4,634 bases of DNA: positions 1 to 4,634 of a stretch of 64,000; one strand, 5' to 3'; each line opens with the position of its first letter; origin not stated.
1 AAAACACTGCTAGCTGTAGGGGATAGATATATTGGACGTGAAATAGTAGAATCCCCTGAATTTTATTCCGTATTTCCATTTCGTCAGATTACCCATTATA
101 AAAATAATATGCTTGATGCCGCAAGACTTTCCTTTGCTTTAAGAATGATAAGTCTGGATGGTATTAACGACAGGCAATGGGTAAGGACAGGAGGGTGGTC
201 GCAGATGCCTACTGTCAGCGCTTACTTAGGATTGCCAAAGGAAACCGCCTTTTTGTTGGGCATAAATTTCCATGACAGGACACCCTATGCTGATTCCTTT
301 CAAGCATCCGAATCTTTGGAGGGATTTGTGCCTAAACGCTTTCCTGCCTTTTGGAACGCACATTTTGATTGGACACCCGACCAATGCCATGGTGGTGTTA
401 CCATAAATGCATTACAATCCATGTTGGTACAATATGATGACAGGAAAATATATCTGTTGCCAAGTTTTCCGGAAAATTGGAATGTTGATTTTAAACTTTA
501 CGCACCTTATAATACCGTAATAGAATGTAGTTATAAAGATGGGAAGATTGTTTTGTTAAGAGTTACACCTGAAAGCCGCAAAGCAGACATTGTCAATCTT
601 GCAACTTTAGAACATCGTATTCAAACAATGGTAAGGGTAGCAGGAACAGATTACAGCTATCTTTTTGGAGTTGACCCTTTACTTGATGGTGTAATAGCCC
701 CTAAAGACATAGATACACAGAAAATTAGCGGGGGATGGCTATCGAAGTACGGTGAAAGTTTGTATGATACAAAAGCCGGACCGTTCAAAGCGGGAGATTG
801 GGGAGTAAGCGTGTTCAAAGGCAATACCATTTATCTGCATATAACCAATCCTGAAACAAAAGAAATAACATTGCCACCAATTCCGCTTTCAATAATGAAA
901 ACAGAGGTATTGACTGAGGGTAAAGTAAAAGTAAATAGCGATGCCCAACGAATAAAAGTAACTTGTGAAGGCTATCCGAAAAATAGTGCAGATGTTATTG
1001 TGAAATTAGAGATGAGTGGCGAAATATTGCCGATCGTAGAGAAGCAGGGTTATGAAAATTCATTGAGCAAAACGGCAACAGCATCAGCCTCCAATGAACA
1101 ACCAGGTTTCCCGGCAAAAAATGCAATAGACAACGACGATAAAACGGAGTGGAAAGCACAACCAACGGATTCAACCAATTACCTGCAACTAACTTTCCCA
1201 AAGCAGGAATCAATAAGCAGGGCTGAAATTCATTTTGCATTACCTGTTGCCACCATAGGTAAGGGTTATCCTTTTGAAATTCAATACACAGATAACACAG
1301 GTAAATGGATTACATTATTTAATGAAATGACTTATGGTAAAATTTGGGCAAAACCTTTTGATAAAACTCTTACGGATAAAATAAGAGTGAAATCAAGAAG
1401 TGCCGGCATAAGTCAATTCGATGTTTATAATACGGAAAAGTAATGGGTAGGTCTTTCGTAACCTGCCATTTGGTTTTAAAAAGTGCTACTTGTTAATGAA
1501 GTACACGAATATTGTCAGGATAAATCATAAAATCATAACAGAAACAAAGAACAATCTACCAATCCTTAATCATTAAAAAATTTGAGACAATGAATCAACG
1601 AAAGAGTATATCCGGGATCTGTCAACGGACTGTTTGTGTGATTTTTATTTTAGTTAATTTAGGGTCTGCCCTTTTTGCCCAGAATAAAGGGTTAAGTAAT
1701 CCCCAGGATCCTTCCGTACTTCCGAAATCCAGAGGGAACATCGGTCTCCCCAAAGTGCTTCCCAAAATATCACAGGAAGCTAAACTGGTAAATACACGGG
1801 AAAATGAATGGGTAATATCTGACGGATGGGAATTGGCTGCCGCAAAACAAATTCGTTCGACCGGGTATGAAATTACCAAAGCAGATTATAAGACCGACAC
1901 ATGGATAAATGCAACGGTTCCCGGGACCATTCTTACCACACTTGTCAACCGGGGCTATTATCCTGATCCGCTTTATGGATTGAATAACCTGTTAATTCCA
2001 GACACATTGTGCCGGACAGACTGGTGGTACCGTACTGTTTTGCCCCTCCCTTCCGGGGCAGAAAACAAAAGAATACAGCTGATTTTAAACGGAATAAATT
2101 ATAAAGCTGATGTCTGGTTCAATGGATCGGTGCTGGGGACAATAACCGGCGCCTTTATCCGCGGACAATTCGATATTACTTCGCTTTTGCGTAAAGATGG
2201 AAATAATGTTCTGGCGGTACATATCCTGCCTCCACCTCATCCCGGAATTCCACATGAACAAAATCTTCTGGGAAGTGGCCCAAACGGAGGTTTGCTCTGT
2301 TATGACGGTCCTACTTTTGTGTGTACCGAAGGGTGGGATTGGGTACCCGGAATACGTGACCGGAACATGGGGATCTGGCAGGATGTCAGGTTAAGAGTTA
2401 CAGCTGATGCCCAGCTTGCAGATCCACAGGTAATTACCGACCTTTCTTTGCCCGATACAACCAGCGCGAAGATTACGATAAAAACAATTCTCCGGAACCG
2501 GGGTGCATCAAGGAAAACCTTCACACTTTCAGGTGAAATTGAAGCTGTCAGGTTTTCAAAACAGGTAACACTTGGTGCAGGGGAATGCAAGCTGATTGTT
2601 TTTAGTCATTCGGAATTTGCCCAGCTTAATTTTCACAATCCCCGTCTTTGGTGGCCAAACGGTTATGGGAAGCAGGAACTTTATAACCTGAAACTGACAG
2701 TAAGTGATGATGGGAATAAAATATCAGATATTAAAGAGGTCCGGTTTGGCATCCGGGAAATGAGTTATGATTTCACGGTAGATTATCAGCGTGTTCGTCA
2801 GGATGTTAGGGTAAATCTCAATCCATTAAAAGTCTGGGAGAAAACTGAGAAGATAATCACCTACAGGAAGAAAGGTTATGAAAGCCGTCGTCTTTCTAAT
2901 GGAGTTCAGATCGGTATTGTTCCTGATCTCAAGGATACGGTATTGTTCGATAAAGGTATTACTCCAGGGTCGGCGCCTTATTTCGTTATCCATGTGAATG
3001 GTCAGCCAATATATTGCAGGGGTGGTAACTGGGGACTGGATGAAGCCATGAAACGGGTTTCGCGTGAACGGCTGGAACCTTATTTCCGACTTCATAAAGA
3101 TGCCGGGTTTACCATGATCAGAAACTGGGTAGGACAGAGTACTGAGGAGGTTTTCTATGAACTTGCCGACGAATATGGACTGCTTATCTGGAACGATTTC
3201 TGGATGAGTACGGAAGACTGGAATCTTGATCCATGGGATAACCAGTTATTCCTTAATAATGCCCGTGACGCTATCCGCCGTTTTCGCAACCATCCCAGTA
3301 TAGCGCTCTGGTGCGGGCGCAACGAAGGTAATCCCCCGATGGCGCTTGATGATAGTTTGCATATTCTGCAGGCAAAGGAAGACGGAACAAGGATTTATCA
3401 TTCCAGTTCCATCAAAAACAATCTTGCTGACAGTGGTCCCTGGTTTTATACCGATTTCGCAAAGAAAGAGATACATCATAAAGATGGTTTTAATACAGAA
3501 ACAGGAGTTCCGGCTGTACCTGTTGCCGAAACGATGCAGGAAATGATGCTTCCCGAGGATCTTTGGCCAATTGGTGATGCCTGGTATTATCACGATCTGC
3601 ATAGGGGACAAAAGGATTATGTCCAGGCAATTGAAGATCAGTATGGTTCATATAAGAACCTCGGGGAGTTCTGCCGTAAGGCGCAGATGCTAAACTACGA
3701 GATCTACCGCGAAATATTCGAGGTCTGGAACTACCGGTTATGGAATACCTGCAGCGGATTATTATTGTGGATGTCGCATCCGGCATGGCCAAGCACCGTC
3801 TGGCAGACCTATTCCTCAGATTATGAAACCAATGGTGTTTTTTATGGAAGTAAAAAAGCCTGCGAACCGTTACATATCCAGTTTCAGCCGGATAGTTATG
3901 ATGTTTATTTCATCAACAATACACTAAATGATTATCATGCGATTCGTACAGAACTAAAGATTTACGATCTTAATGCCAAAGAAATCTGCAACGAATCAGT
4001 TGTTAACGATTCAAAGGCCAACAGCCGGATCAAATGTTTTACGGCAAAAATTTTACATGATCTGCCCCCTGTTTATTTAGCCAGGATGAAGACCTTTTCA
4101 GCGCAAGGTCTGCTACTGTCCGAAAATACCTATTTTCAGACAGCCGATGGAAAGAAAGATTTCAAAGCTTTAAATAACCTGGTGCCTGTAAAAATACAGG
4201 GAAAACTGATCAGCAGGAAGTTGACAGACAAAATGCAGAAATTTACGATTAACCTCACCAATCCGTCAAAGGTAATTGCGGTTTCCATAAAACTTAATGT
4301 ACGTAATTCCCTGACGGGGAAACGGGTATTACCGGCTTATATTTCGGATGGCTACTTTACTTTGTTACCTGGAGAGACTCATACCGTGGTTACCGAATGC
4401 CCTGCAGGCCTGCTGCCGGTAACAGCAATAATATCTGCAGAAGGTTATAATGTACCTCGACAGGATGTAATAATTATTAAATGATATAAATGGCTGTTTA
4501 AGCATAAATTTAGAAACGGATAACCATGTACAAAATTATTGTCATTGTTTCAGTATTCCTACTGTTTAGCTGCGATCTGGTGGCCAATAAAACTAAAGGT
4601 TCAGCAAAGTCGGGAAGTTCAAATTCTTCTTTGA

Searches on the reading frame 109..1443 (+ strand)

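Call 7: search_protein_families(library=pfam, proteins=[window:109-1443:+], max_evalue=0.001)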
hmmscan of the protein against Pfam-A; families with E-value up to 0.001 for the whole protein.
window:109-1443:+ (444 aa): 2 families
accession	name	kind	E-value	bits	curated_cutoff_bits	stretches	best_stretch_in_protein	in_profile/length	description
PF00754.31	F5_F8_type_C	-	3.6e-10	40.5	28.2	1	325-410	2-87/127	F5/8 type C domain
PF22633.2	F5_F8_type_C_2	-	6.8e-05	23.9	27.8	1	338-407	1-69/91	NedA-like, galactose-binding domain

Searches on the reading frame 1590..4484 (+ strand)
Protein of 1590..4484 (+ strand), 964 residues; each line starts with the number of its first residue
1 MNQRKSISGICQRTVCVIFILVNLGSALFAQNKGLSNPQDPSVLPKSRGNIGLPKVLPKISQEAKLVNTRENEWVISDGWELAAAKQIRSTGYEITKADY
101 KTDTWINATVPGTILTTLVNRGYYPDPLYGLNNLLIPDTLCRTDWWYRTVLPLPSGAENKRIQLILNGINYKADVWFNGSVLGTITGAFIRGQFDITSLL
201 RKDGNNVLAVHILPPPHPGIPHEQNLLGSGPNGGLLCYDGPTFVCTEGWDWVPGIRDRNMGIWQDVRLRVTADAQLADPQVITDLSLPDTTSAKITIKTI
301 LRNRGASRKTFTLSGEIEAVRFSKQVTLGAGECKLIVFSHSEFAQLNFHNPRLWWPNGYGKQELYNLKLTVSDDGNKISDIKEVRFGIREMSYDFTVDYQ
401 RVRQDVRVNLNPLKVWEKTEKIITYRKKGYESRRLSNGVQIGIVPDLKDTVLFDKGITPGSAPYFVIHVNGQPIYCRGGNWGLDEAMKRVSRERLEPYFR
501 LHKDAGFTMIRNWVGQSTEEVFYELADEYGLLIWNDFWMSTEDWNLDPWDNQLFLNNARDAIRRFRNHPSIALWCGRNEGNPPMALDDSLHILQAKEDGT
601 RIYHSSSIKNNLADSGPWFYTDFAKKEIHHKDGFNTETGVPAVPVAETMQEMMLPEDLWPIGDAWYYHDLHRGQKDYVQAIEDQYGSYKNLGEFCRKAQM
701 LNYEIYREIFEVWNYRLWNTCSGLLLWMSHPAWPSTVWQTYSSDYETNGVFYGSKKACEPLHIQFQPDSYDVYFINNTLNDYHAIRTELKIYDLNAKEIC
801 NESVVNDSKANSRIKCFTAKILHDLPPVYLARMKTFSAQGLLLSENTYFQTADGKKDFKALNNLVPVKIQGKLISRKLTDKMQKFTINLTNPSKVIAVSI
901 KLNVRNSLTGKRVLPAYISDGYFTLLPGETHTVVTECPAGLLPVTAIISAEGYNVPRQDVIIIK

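Call 7: search_protein_families(library=pfam, proteins=[window:1590-4484:+], max_evalue=0.001)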
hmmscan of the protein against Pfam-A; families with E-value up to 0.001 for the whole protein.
window:1590-4484:+ (964 aa): 6 families
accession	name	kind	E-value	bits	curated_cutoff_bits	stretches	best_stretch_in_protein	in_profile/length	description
PF22666.2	Glyco_hydro_2_N2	-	9e-34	117.4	27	1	96-264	4-167/167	Glycosyl hydrolase 2 galactose-binding domain-like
PF18368.7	Ig_GlcNase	-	4.4e-18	65.8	26.3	1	850-955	4-105/105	Exo-beta-D-glucosaminidase Ig-fold domain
PF00703.27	Glyco_hydro_2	-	1.5e-17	64.7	23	1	276-389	3-109/109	Glycosyl hydrolases family 2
PF02837.24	Glyco_hydro_2_N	-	4.4e-08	33.7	28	1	145-213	67-134/169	Glycosyl hydrolases family 2, sugar binding domain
PF02836.23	Glyco_hydro_2_C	-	2.7e-05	23.9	21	1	467-604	8-159/302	Glycosyl hydrolases family 2, TIM barrel domain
PF03318.18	ETX_MTX2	-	0.00041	20.7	22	0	68-121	106-158/228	Clostridium epsilon toxin ETX/Bacillus mosquitocidal toxin MTX2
